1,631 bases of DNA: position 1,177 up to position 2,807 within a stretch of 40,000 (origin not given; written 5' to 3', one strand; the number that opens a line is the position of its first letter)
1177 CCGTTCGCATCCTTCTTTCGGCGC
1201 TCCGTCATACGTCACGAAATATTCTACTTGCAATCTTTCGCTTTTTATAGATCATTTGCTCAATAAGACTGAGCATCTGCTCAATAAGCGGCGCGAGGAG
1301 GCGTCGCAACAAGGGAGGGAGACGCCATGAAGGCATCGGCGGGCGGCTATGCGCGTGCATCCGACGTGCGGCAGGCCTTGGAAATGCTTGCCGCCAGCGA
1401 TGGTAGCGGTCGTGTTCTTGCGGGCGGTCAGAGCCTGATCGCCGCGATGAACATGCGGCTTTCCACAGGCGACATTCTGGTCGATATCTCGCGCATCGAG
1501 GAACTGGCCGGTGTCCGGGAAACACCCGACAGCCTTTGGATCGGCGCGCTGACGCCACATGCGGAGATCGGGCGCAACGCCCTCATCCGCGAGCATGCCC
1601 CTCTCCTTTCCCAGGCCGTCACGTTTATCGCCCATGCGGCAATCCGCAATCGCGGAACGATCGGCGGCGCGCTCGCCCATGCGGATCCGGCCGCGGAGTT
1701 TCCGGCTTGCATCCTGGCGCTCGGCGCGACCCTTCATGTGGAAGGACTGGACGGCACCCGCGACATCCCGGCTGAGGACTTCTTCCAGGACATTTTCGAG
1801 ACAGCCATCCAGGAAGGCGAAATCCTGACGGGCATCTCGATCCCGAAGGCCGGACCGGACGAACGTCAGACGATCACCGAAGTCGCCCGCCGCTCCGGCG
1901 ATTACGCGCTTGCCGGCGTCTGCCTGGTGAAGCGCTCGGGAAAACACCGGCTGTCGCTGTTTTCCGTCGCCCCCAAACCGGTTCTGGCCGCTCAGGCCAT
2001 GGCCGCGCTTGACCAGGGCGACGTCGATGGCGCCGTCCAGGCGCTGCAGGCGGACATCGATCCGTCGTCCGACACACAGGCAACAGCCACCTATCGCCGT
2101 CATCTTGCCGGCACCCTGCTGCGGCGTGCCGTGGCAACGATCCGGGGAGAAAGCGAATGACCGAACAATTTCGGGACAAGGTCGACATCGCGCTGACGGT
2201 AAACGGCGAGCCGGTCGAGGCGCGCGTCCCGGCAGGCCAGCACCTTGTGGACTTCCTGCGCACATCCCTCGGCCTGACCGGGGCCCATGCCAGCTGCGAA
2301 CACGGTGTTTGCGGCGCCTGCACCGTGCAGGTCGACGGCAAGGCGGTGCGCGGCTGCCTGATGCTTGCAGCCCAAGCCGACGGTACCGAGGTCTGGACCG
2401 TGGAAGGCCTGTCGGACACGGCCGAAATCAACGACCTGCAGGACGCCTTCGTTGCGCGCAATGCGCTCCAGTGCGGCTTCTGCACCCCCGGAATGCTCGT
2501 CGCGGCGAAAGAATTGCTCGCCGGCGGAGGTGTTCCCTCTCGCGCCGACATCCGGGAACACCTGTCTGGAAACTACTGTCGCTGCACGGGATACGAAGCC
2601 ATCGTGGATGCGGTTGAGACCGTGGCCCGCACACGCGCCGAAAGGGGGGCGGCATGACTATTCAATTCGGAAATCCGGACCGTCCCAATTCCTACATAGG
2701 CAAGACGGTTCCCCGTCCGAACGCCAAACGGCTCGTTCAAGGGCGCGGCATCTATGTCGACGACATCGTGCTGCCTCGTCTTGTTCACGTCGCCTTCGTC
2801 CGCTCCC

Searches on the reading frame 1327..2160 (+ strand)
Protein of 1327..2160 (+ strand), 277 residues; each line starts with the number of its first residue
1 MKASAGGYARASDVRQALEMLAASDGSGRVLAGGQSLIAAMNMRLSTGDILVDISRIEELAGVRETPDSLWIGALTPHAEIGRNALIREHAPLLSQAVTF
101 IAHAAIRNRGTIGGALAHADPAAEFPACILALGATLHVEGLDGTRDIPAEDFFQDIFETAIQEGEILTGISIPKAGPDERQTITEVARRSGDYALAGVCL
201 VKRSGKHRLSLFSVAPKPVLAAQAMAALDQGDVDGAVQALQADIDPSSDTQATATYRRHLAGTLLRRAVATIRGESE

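Call 25: search_protein_families(library=ncbifam, proteins=[window:1327-2160:+], max_evalue=0.00001)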
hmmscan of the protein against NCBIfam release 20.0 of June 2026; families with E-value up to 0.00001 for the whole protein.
window:1327-2160:+ (277 aa): 7 families
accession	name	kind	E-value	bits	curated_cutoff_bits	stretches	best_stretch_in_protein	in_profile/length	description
NF041019.1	glyceraldDH_beta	equivalog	1.9e-63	214.3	350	1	7-270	7-278/280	glyceraldehyde dehydrogenase subunit beta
NF043083.1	XdhB_XDHase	equivalog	2.4e-34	118.8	310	1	8-272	7-283/289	xanthine dehydrogenase subunit XdhB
TIGR02963.1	xanthine_xdhA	equivalog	7.7e-32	110.5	467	1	16-268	202-464/468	xanthine dehydrogenase small subunit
NF007427.0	PRK09971.1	equivalog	2.3e-29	102.5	287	1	8-271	7-282/292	xanthine dehydrogenase FAD-binding subunit XdhB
TIGR03195.1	4hydrxCoA_B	equivalog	5.4e-24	84.9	404.55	2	10-117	9-115/321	4-hydroxybenzoyl-CoA reductase subunit beta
TIGR03199.1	pucC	equivalog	1.9e-19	70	306.05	1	13-260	3-257/264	xanthine dehydrogenase subunit C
TIGR03312.1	Se_sel_red_FAD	hypoth_equivalog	1.5e-12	47.3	241.5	1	8-265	4-243/257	molybdopterin-dependent oxidoreductase FAD-binding subunit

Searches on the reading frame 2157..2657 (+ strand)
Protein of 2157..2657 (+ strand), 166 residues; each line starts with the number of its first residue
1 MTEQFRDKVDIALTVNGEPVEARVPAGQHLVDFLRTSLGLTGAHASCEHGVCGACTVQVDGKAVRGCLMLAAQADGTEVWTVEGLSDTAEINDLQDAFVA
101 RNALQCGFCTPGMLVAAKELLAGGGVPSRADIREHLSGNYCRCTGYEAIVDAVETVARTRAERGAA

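Call 25: search_protein_families(library=ncbifam, proteins=[window:2157-2657:+], max_evalue=0.00001)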
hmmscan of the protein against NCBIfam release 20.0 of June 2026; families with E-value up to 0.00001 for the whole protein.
window:2157-2657:+ (166 aa): 11 families
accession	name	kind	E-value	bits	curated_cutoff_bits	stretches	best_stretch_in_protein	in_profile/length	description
NF041020.1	glyceraldDH_gamma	equivalog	2.1e-52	177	290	1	6-158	8-160/164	glyceraldehyde dehydrogenase subunit gamma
NF043084.2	XdhC_XDHase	equivalog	2e-49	167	217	1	11-156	3-149/151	xanthine dehydrogenase subunit XdhC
TIGR03198.1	pucE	equivalog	6.3e-48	162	254.3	1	8-158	1-150/151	xanthine dehydrogenase subunit E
TIGR03193.1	4hydroxCoAred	equivalog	4.5e-46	156.4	257.8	1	12-157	3-148/148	4-hydroxybenzoyl-CoA reductase subunit gamma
NF045668.1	pterin_aldehy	equivalog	4.4e-42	144.2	1100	1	12-158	4-153/905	molybdopterin-dependent aldehyde oxidoreductase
NF007387.0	PRK09908.1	equivalog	1.1e-41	141.9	212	1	6-159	4-158/159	xanthine dehydrogenase iron sulfur-binding subunit XdhC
TIGR03311.1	Se_dep_XDH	equivalog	1.7e-40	138.9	830.45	1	13-159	3-146/848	selenium-dependent xanthine dehydrogenase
NF008514.0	PRK11433.1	equivalog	1.7e-37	129.1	322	1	7-160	49-217/218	aldehyde dehydrogenase iron-sulfur subunit PaoA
TIGR02963.1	xanthine_xdhA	equivalog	5.5e-34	117.6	467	1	16-160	6-161/468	xanthine dehydrogenase small subunit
TIGR02969.1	mam_aldehyde_ox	subfamily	1.2e-24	85.9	1912.3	1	13-159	5-163/1330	aldehyde oxidase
TIGR03313.1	Se_sel_red_Mo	hypoth_equivalog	3.2e-14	51.6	1101.9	1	14-158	2-146/951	molybdopterin-dependent oxidoreductase Mo/Fe-S-binding subunit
